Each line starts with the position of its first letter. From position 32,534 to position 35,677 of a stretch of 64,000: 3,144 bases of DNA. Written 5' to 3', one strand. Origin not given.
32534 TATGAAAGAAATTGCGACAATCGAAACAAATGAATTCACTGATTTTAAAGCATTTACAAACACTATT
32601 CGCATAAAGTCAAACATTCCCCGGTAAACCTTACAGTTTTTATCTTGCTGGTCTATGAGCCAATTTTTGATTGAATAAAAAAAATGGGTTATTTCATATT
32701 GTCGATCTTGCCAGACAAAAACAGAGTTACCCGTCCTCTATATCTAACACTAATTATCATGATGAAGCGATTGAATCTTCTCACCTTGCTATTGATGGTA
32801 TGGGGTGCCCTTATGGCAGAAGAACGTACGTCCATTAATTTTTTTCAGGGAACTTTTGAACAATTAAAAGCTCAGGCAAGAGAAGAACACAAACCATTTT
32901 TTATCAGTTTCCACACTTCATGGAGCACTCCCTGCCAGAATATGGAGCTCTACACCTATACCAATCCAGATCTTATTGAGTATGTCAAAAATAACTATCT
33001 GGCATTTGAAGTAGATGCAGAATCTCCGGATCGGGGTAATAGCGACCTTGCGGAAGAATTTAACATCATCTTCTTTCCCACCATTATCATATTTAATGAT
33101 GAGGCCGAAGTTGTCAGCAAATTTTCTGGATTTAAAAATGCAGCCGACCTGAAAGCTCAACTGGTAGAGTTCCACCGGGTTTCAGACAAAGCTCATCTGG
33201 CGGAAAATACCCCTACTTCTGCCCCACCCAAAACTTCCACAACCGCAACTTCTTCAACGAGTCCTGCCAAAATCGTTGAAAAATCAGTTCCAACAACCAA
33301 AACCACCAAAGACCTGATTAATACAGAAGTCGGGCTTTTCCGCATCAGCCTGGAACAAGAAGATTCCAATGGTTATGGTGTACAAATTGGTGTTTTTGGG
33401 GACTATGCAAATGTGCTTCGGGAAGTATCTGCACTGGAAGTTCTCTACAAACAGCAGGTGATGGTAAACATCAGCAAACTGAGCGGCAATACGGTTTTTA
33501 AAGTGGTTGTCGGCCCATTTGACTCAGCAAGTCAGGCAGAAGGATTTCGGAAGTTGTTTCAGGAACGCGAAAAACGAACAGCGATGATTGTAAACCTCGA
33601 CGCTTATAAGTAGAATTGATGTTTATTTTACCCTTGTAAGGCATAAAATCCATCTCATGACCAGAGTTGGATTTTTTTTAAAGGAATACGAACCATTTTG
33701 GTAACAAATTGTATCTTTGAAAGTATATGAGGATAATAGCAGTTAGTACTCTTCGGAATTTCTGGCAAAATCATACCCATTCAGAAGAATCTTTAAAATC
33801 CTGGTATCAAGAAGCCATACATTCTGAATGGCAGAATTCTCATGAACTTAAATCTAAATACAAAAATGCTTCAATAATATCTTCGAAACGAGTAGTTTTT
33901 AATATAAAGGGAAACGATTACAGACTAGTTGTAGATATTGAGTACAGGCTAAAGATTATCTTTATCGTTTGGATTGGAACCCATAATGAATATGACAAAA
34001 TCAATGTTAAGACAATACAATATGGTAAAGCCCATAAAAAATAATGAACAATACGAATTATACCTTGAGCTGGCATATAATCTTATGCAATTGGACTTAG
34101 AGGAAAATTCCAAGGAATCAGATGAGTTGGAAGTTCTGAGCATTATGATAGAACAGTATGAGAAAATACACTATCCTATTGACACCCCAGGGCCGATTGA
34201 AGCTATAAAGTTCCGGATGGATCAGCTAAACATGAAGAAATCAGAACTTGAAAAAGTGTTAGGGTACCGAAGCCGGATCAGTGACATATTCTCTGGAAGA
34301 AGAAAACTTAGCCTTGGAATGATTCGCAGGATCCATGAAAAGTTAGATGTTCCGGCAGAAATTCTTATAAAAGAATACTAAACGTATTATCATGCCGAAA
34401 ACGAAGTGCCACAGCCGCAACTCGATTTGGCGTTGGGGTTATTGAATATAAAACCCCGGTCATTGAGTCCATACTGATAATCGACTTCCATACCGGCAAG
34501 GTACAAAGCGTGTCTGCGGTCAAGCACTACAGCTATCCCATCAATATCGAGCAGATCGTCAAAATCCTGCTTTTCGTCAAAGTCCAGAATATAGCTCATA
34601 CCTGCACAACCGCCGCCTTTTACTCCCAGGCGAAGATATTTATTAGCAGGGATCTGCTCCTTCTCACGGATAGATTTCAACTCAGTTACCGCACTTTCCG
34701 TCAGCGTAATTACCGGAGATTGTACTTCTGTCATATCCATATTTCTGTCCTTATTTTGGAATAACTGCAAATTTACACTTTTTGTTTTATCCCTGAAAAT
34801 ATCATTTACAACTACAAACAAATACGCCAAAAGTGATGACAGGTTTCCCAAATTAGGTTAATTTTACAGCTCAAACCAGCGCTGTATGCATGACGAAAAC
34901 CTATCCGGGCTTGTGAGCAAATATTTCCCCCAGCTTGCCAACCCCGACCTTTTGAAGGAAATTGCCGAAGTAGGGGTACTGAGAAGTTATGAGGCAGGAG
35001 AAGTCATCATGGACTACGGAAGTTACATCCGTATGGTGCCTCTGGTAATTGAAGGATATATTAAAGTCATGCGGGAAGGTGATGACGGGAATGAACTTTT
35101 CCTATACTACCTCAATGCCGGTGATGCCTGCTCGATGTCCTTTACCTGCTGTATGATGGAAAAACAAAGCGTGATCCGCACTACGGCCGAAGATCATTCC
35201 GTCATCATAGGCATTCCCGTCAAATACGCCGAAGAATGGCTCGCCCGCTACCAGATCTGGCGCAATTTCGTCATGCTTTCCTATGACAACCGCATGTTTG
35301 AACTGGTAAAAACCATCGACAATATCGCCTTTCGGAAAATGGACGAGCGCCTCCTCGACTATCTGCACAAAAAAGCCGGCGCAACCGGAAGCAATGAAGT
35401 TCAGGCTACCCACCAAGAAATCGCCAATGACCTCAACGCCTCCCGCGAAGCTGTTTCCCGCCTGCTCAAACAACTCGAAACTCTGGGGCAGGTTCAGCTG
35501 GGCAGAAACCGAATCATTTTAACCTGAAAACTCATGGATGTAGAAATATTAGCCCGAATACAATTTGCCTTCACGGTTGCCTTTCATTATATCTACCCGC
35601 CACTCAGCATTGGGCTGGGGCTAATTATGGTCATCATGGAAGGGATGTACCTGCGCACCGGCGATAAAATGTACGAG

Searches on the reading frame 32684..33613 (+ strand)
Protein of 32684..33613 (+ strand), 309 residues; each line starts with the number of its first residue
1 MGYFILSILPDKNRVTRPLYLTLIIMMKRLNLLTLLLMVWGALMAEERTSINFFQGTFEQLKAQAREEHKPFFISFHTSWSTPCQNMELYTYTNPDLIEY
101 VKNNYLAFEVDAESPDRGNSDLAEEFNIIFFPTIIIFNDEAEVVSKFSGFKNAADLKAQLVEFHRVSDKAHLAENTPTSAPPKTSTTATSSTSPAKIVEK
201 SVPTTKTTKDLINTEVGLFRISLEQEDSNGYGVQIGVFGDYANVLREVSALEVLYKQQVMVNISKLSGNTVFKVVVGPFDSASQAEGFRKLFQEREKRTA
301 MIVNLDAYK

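Call 39: search_protein_families(library=pfam, proteins=[window:32684-33613:+], max_evalue=0.01)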
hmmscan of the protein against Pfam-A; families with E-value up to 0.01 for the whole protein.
window:32684-33613:+ (309 aa): 5 families
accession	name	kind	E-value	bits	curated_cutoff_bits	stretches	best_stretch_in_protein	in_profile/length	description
PF13098.12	Thioredoxin_2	-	4.9e-09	36.9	27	1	65-160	1-104/104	Thioredoxin-like domain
PF13899.12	Thioredoxin_7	-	1e-08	35.6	27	1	57-138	5-82/83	Thioredoxin-like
PF05036.18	SPOR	-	2.8e-08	34.4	21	1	228-303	2-75/76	SPOR domain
PF00085.26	Thioredoxin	-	3.2e-08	34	23.5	1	60-160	9-101/103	Thioredoxin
PF03190.21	Thioredox_DsbH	-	8.9e-05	22.9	27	1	62-115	30-84/163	Protein of unknown function, DUF255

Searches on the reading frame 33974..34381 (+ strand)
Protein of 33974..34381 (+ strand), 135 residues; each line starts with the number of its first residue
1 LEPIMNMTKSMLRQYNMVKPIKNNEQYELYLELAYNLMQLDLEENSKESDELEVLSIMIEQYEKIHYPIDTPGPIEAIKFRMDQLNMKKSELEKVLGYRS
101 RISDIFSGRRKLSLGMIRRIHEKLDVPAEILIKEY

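Call 98: search_dna_similar(query=window:33974-34381:+, collection=plasmids, mode=protein, max_evalue=0.001, max_rows=5)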
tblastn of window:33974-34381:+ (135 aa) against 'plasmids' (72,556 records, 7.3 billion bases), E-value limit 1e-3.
Records with a match: 579; places in all: 589; records where one place covers at least 80% of the query: 347.
Best place of each record, by identity: <60% 579.
By first word of the organism name: Escherichia 109; Piscirickettsia 79; Serratia 69; Sinorhizobium 57; Salmonella 29; Vibrio 28; Enterobacter 27; Pantoea 17; Agrobacterium 15; Klebsiella 12; and 63 more.
By predicted mobility (MOB-suite, as given by PLSDB): non-mobilizable 280; conjugative 221; mobilizable 78.
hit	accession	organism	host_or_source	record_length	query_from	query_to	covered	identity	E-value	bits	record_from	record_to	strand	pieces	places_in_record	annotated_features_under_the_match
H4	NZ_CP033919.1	Chryseobacterium sp. G0186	Homo sapiens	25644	1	135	100%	53.3%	2e-37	140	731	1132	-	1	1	transcriptional regulator | type II toxin-antitoxin system HigB family toxin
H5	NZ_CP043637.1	Empedobacter brevis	shrimp,food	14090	1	135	100%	51.9%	1e-33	130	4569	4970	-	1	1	transcriptional regulator | type II toxin-antitoxin system HigB family toxin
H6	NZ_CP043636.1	Empedobacter brevis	shrimp,food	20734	1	135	100%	51.9%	1e-33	130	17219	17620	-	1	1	transcriptional regulator | type II toxin-antitoxin system HigB family toxin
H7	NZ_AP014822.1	Geminocystis sp. NIES-3709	-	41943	1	135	100%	43.1%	1e-27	113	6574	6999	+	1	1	DNA-binding protein | type II toxin-antitoxin system HigB family toxin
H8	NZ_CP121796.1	Aeromonas hydrophila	Homo sapiens,plasma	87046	3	135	99%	43.4%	8e-26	107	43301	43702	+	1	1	hypothetical protein | type II toxin-antitoxin system HigB family toxin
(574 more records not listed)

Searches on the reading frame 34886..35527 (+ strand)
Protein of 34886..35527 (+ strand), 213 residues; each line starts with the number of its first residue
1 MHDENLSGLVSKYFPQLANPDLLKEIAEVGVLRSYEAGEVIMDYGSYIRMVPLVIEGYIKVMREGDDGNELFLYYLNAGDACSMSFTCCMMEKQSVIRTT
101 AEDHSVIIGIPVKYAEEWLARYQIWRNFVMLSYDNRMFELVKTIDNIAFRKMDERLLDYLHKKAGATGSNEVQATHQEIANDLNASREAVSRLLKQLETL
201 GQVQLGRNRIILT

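Call 39: search_protein_families(library=pfam, proteins=[window:34886-35527:+], max_evalue=0.01)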
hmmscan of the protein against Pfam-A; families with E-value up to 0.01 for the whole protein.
window:34886-35527:+ (213 aa): 7 families
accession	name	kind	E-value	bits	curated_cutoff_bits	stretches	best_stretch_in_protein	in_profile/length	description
PF13545.12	HTH_Crp_2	-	9.3e-10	38.8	27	1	154-212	1-61/70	Crp-like helix-turn-helix domain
PF00027.35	cNMP_binding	-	4.7e-06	26.9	27.5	1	33-121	2-88/89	Cyclic nucleotide-binding domain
PF00325.26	Crp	-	7.3e-06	26.1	21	1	175-198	4-27/32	Bacterial regulatory proteins, crp family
PF04545.22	Sigma70_r4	-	0.00079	19.3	24.1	1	174-196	21-43/50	Sigma-70, region 4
PF13412.12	HTH_24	-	0.0027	17.7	21.9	0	174-203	18-47/48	Winged helix-turn-helix DNA-binding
PF22979.2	HTH_69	-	0.0083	16.4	27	0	175-204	28-57/69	Winged helix-turn-helix domain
PF08279.18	HTH_11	-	0.0093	16.3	25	0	174-202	16-45/55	HTH domain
